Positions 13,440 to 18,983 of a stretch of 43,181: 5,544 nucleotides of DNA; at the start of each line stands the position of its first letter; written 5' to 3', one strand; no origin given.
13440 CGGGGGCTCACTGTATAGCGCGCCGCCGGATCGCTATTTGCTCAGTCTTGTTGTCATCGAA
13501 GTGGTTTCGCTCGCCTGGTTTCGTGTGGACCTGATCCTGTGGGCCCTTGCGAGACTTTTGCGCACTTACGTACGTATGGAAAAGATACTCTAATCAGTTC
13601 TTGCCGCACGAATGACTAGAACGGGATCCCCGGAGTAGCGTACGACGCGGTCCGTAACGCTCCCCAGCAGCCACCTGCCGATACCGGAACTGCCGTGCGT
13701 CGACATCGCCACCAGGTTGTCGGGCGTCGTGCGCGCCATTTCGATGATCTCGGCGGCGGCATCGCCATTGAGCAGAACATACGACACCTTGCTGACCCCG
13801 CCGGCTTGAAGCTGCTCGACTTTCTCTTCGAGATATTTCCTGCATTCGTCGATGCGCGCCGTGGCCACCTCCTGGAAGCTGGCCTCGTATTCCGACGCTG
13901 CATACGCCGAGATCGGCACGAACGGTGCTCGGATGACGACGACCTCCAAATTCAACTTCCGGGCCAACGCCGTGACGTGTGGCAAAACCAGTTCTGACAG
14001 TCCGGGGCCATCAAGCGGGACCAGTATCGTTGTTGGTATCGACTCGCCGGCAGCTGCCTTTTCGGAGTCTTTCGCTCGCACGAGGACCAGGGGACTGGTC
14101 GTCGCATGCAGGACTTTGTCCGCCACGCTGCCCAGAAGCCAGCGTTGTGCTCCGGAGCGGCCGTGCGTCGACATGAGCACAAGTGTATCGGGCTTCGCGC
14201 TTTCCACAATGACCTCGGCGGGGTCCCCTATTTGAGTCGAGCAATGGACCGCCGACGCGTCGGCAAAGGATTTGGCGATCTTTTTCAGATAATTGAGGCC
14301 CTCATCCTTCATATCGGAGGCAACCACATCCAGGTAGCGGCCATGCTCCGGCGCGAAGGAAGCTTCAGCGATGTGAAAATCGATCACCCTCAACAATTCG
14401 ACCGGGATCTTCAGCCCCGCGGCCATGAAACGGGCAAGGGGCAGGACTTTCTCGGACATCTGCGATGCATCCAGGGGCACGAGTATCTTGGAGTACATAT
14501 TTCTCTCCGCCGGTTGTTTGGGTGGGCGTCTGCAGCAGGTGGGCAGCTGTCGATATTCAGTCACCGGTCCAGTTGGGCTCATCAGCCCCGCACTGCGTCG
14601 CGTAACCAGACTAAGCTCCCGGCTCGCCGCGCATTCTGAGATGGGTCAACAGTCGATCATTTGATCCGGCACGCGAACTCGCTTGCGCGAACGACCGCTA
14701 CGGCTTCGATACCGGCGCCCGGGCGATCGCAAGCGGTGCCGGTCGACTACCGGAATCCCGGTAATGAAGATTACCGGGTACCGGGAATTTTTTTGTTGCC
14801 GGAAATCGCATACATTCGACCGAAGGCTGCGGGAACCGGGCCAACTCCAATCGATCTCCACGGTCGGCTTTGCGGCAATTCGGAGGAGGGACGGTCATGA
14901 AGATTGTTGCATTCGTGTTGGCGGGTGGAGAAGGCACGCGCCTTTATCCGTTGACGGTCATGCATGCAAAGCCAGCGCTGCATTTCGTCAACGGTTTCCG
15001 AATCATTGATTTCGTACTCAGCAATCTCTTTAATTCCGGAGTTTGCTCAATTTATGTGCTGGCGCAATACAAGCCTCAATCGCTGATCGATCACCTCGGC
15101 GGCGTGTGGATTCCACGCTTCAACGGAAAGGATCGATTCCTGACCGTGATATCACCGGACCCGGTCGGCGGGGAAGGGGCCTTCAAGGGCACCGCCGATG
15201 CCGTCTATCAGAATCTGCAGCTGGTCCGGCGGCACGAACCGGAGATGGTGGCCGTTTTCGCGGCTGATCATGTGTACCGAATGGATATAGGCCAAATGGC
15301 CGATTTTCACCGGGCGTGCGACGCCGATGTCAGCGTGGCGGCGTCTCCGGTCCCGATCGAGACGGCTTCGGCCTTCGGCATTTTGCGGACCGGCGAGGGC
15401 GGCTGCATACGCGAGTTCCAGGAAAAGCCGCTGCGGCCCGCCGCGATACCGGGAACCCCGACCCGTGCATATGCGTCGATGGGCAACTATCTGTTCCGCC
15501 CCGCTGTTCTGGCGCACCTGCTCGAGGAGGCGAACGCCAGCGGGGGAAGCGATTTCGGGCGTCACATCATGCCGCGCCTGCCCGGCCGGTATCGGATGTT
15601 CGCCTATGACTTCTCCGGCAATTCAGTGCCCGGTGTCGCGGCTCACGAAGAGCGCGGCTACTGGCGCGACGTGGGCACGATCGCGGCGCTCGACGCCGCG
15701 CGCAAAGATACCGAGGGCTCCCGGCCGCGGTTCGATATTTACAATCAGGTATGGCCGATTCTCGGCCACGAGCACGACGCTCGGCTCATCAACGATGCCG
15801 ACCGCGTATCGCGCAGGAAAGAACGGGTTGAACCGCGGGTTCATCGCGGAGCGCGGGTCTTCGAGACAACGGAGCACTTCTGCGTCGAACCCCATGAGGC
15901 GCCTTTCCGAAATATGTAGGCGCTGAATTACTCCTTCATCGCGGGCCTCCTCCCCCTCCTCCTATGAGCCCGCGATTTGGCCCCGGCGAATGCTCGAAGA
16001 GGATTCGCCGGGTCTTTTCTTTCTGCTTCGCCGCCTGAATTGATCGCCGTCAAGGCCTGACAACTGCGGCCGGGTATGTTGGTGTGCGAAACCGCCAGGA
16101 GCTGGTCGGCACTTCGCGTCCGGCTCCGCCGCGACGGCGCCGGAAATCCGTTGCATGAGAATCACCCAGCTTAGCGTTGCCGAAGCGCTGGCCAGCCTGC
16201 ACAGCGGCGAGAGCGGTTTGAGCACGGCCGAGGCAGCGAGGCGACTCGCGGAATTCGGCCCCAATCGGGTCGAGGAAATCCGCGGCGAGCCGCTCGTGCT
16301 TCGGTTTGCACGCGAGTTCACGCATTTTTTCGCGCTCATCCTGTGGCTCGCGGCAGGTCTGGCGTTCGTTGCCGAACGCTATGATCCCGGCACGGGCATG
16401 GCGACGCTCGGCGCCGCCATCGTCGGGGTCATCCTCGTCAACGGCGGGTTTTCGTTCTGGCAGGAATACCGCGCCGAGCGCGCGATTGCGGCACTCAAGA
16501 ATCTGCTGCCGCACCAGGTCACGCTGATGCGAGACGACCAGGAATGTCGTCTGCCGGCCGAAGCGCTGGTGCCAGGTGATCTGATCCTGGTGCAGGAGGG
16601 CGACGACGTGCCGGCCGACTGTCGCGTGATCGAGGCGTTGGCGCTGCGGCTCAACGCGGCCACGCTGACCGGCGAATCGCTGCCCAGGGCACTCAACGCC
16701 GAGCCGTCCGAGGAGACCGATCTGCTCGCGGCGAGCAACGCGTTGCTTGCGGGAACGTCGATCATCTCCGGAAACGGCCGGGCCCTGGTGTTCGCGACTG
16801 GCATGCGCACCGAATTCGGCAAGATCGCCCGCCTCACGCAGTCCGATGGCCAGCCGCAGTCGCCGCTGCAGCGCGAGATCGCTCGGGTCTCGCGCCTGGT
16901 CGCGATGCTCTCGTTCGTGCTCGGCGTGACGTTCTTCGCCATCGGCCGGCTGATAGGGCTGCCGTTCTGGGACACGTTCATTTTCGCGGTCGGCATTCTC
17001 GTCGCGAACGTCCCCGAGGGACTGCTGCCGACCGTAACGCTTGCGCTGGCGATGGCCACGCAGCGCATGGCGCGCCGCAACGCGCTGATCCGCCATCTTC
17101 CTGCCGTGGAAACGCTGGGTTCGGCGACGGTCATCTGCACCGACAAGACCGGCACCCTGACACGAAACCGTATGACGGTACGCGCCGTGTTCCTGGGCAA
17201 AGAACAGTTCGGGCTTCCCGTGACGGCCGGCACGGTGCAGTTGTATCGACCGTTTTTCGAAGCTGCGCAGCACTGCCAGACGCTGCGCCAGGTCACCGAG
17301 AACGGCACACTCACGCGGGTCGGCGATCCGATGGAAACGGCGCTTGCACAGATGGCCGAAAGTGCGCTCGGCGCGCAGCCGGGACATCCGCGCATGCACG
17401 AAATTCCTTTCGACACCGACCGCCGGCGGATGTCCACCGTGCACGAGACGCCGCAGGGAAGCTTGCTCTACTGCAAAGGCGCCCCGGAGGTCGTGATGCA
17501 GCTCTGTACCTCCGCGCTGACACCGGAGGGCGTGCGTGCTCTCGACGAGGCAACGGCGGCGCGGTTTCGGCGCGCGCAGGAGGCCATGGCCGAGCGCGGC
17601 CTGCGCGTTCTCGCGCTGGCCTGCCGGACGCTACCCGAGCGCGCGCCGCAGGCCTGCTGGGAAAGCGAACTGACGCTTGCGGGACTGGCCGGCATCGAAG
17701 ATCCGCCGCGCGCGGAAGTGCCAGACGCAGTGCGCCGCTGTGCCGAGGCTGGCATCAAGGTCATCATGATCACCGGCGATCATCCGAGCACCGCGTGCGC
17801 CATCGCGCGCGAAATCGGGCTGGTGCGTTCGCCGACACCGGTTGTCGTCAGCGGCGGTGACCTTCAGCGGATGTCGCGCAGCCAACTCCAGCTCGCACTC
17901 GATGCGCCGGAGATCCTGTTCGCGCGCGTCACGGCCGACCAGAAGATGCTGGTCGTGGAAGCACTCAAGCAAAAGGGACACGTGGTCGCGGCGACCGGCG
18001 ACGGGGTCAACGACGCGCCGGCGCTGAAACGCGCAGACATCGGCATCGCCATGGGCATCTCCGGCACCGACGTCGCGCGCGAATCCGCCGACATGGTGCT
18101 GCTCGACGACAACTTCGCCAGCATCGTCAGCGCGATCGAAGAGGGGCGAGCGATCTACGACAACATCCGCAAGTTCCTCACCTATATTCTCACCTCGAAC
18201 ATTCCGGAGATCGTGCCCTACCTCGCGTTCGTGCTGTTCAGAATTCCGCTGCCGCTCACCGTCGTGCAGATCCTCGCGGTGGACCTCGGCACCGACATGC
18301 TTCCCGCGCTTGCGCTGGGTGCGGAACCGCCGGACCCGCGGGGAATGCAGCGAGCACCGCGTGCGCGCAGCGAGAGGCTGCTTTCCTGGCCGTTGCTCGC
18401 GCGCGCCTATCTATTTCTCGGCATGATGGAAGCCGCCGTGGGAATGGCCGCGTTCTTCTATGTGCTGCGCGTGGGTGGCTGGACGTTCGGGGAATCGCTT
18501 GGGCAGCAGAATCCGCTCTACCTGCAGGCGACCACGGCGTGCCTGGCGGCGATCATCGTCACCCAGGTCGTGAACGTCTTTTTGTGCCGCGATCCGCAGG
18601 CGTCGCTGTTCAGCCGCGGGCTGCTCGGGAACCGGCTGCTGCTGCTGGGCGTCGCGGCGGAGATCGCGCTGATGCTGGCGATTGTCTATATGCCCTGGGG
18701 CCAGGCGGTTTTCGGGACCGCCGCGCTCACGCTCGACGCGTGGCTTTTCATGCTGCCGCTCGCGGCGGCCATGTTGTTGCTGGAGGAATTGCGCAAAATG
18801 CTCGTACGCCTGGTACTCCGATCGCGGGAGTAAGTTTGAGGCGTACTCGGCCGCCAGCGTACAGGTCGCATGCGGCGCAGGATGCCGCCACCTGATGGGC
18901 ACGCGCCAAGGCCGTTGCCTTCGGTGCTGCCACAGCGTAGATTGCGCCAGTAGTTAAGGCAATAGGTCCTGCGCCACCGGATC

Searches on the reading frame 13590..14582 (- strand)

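Call 22: search_protein_families(library=pfam, proteins=[window:13590-14582:-], max_evalue=0.001)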
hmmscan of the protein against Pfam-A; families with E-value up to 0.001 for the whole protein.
window:13590-14582:- (330 aa): 1 family
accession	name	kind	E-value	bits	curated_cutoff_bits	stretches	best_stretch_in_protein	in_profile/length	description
PF00582.32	Usp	-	8.8e-40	137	24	2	185-325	4-141/141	Universal stress protein family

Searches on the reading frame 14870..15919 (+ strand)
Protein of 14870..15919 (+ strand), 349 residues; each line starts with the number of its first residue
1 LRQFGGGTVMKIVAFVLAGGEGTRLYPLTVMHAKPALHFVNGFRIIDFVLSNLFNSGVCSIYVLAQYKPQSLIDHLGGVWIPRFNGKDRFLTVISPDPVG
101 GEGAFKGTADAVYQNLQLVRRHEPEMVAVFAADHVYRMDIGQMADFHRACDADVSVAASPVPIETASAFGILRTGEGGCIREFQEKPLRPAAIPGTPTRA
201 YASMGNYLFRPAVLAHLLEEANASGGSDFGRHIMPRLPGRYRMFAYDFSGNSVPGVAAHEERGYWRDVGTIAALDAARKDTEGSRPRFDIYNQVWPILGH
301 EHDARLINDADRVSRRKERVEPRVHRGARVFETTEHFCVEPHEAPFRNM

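Call 22: search_protein_families(library=pfam, proteins=[window:14870-15919:+], max_evalue=0.001)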
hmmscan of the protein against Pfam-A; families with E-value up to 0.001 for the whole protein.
window:14870-15919:+ (349 aa): 2 families
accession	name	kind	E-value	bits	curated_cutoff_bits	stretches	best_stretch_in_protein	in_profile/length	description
PF00483.29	NTP_transferase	-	2.1e-48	165.5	21.2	1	14-281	2-242/245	Nucleotidyl transferase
PF12804.13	NTP_transf_3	-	4.3e-05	24.2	27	1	14-159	1-123/160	MobA-like NTP transferase domain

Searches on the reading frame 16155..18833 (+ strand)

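Call 22: search_protein_families(library=pfam, proteins=[window:16155-18833:+], max_evalue=0.001)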
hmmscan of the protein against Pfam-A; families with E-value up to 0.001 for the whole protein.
window:16155-18833:+ (892 aa): 6 families
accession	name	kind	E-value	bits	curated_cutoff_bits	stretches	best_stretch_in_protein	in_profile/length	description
PF00122.25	E1-E2_ATPase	-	1.9e-46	158.3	28.1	1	117-308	2-181/181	E1-E2 ATPase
PF00689.26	Cation_ATPase_C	-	2.4e-46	158.1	27.3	1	698-883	1-175/175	Cation transporting ATPase, C-terminus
PF00690.31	Cation_ATPase_N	-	6.9e-18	64.5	20.4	1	5-69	3-68/69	Cation transporter/ATPase, N-terminus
PF00702.32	Hydrolase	-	2.7e-17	64.2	26.4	1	326-628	3-191/191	haloacid dehalogenase-like hydrolase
PF13246.12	Cation_ATPase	-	5.2e-16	58.9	21.7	1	380-453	11-90/91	Cation transport ATPase (P-type)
PF08282.18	Hydrolase_3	-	2.5e-06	27.8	20.9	1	602-661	197-255/255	haloacid dehalogenase-like hydrolase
